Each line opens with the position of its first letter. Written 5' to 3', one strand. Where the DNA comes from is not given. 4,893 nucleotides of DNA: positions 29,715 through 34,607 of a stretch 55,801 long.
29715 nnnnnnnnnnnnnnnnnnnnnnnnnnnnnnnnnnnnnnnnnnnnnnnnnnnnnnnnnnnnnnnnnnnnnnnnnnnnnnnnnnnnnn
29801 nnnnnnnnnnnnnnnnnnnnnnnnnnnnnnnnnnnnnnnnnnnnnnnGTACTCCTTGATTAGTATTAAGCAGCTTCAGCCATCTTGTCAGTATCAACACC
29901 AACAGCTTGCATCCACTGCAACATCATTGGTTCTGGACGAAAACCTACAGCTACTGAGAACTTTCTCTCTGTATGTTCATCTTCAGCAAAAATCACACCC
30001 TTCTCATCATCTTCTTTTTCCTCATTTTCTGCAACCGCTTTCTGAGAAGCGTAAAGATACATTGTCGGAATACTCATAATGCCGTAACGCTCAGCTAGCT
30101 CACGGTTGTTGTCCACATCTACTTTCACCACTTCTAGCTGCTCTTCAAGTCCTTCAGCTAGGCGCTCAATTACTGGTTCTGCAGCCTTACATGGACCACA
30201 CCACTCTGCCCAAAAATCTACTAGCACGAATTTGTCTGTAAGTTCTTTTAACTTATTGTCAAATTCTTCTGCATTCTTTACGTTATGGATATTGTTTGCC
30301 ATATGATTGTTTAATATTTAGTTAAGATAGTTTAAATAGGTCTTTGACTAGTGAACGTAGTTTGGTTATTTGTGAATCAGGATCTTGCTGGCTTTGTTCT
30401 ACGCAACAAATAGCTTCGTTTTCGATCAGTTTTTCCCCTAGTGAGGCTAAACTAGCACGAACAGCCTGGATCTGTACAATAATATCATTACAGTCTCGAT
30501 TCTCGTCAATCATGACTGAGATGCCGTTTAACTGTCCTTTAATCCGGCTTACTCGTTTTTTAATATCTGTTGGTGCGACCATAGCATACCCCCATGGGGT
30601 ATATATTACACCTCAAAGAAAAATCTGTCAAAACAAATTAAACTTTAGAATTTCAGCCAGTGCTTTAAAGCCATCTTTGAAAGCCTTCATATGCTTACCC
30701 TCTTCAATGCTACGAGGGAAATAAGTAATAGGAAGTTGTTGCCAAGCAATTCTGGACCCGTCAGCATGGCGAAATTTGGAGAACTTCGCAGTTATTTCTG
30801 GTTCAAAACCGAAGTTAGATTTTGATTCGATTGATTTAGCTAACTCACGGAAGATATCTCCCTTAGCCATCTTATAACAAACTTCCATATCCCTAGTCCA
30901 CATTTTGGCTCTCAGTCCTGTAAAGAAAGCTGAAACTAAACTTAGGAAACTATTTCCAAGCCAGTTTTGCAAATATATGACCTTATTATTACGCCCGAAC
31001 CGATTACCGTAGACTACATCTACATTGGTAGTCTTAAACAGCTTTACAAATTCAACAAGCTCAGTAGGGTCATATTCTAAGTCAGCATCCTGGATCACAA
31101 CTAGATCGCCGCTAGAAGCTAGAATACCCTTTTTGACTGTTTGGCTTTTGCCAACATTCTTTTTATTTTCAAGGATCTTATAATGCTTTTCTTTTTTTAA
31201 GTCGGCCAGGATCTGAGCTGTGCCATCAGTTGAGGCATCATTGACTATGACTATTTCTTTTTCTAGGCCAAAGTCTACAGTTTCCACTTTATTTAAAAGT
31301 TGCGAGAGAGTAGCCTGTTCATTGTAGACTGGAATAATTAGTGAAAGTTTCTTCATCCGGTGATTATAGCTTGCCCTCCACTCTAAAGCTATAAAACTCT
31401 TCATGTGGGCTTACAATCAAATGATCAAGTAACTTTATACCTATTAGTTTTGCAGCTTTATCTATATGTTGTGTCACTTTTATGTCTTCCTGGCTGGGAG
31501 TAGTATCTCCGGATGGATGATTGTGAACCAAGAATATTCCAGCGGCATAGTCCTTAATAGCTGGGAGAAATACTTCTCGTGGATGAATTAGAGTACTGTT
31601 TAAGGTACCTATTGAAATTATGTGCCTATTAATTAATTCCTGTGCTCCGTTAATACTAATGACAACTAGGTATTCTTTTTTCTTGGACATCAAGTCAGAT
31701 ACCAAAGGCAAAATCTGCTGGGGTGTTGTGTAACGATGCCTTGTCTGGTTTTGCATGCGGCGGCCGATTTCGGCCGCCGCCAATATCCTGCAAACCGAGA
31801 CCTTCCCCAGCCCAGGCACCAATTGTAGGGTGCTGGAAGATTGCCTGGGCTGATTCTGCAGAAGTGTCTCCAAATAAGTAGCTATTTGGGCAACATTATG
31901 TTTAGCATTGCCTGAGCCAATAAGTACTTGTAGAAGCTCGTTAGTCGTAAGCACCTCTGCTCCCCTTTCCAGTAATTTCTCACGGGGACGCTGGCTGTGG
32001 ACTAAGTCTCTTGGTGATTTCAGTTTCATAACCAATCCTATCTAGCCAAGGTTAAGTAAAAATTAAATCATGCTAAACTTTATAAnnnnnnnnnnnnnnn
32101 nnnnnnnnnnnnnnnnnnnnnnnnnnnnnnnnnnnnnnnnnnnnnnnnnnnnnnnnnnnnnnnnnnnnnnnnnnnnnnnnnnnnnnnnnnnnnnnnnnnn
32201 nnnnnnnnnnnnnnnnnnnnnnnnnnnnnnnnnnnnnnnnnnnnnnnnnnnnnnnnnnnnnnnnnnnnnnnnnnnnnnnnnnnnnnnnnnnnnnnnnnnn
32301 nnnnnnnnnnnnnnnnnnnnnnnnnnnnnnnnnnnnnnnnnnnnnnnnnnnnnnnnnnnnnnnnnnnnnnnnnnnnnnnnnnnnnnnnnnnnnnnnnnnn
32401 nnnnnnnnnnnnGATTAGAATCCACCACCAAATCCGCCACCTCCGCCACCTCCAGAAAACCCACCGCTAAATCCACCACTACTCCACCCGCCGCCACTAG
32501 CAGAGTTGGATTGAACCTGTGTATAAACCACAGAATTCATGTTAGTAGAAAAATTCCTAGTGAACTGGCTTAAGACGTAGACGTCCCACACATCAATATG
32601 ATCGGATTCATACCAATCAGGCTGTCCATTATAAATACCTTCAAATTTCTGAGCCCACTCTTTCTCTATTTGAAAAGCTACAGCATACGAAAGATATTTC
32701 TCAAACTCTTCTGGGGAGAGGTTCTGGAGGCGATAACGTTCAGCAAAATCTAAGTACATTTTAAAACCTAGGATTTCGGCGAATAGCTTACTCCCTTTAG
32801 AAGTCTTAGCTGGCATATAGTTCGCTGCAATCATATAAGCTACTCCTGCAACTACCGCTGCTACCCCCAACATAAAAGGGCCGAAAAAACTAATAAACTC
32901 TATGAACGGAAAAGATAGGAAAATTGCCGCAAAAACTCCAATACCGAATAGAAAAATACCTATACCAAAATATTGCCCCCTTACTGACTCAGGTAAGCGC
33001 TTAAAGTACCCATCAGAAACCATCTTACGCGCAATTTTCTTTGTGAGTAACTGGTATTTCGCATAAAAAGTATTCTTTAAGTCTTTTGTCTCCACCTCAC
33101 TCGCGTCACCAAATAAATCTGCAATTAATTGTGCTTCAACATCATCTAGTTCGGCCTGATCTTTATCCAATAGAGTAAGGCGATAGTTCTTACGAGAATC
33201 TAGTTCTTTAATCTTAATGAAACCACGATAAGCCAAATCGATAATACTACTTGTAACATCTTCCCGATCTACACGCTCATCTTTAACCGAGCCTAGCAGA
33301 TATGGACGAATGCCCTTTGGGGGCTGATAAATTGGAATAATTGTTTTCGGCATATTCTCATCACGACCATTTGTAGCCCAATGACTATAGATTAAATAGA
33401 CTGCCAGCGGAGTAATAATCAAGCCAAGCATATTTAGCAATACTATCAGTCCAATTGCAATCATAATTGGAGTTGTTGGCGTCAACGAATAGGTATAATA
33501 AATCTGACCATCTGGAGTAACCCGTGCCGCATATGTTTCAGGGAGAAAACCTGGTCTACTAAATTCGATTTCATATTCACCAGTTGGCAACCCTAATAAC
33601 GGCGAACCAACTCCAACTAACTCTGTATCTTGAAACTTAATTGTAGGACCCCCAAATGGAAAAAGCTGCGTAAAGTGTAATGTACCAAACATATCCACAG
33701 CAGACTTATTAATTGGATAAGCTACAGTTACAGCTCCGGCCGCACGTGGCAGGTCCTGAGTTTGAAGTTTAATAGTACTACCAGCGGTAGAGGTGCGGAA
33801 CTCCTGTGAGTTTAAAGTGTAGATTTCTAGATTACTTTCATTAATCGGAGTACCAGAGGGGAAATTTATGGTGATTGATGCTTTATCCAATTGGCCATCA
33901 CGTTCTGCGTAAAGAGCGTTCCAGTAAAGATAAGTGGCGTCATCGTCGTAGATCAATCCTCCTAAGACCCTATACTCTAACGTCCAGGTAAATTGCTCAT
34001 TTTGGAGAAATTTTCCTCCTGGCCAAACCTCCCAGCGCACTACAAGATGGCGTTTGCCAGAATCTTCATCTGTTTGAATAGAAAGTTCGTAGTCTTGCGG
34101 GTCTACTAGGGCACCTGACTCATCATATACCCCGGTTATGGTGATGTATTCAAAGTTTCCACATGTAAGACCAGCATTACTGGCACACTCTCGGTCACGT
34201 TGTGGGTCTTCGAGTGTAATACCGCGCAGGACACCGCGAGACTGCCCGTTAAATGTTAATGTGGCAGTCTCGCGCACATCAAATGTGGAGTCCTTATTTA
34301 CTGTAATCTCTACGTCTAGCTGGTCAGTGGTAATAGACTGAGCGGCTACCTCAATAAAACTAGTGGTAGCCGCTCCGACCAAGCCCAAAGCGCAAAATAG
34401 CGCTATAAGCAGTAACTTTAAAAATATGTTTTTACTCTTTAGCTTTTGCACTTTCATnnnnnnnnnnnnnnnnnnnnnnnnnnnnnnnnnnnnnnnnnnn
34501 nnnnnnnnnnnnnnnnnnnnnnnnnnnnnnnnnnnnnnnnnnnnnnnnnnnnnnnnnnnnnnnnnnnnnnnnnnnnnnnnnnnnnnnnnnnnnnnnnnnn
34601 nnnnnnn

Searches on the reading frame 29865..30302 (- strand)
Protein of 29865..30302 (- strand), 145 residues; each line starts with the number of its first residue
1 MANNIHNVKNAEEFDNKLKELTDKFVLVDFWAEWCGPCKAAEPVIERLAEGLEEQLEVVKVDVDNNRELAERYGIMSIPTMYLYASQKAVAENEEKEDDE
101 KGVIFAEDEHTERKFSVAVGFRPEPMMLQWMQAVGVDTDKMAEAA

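Call 57: search_protein_families(library=pfam, proteins=[window:29865-30302:-], max_evalue=0.001)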
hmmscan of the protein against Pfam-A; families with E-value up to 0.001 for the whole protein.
window:29865-30302:- (145 aa): 13 families
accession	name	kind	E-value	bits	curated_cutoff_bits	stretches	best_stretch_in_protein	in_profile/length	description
PF00085.26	Thioredoxin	-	1.3e-26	93.1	23.5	1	9-99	5-94/103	Thioredoxin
PF13905.12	Thioredoxin_8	-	1.8e-09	38.2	27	1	24-68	2-48/94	Thioredoxin-like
PF13728.12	TraF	-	5.6e-08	33.3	23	1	2-87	108-202/224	F plasmid transfer operon protein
PF14595.12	Thioredoxin_9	-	6.3e-08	33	25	1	1-84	19-104/129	Thioredoxin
PF00578.27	AhpC-TSA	-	7.2e-07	29.6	26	1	9-92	11-96/124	AhpC/TSA family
PF13098.12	Thioredoxin_2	-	2.1e-06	28.5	27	1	22-87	4-85/104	Thioredoxin-like domain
PF05768.20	Glrx-like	-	1.7e-05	25.5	26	1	34-85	9-57/77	Glutaredoxin-like domain (DUF836)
PF04756.19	OST3_OST6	-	2.9e-05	24.1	27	1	35-99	46-114/294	OST3 / OST6 family, transporter family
PF08534.16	Redoxin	-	3.7e-05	24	26.6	1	17-90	22-98/148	Redoxin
PF06110.17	TXD17-like_Trx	-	0.00017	21.7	23.1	1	8-67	2-70/119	Thioredoxin domain-containing protein 17-like, thioredoxin domain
PF02966.22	DIM1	-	0.00055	20.2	27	1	6-105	3-102/133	Mitosis protein DIM1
PF13192.12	Thioredoxin_3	-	0.0007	20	24.8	0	35-83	10-55/76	Thioredoxin domain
PF13899.12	Thioredoxin_7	-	0.00095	19.7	27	0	22-82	16-79/83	Thioredoxin-like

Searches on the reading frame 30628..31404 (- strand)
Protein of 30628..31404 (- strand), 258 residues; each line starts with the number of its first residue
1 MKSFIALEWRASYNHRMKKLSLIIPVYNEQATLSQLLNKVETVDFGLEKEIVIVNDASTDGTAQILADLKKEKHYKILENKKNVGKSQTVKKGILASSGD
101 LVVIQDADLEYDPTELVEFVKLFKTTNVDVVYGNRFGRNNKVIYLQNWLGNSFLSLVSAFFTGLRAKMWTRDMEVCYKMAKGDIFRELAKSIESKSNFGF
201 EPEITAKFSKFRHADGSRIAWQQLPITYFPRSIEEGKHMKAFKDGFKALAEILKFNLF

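Call 57: search_protein_families(library=pfam, proteins=[window:30628-31404:-], max_evalue=0.001)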
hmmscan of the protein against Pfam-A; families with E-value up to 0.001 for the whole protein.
window:30628-31404:- (258 aa): 4 families
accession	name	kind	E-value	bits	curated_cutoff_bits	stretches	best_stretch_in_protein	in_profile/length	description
PF00535.33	Glycos_transf_2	-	1.9e-29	103.2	23.3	1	21-141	1-121/168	Glycosyl transferase family 2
PF13641.12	Glyco_tranf_2_3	-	9.8e-08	32.7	27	1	20-161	3-139/230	Glycosyltransferase like family 2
PF10111.15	Glyco_tranf_2_2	-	8.8e-06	25.8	27.3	1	21-127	1-110/276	Glycosyltransferase like family 2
PF13704.12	Glyco_tranf_2_4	-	0.00023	22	27.5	1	28-108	2-81/98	Glycosyl transferase family 2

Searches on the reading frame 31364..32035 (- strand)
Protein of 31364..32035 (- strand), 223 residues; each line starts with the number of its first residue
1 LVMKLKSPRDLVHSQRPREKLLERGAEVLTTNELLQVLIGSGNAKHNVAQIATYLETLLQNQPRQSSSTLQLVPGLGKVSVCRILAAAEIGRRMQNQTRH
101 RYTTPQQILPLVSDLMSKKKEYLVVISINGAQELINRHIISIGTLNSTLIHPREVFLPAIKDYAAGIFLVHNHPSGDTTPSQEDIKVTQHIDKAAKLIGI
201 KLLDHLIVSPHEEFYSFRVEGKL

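Call 57: search_protein_families(library=pfam, proteins=[window:31364-32035:-], max_evalue=0.001)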
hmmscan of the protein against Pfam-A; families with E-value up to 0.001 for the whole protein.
window:31364-32035:- (223 aa): 2 families
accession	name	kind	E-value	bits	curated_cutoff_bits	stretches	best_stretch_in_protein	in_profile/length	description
PF04002.20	RadC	-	1.6e-38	131.8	22.1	1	103-221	2-120/121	RadC-like JAB domain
PF20582.4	UPF0758_N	-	6.9e-14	52.1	27.1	1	10-81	3-76/77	UPF0758 N-terminal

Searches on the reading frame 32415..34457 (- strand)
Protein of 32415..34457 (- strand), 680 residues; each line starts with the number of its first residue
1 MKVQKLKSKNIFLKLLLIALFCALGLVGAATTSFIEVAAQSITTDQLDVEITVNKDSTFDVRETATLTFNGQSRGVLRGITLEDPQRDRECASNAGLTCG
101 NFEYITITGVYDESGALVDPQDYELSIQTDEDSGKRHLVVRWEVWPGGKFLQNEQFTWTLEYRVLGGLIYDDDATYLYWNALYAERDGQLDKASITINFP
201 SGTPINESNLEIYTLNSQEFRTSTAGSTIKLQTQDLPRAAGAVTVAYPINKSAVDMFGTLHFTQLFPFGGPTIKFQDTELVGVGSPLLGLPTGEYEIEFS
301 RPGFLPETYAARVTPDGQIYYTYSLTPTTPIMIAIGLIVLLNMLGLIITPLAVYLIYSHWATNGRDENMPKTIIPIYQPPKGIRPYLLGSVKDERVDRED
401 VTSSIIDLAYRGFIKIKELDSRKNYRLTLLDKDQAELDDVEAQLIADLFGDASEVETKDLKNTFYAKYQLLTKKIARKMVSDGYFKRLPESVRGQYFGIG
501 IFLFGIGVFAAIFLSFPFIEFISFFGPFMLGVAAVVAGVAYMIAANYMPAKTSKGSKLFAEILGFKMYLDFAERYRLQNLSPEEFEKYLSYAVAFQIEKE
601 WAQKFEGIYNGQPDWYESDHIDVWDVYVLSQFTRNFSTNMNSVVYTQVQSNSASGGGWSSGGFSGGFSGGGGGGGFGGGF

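Call 18: search_protein_families(library=pfam, proteins=[window:32415-34457:-], max_evalue=0.001)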
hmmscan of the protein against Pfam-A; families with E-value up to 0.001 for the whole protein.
window:32415-34457:- (680 aa): 2 families
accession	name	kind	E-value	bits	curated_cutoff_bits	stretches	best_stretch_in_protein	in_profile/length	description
PF20990.2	DUF2207_C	-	1.6e-38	133.3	33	1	376-605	3-247/247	Predicted membrane protein (DUF2207) C-terminal domain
PF09972.14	DUF2207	-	1.2e-18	68.4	24.4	1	46-240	4-164/172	Predicted membrane protein (DUF2207) N-terminal domain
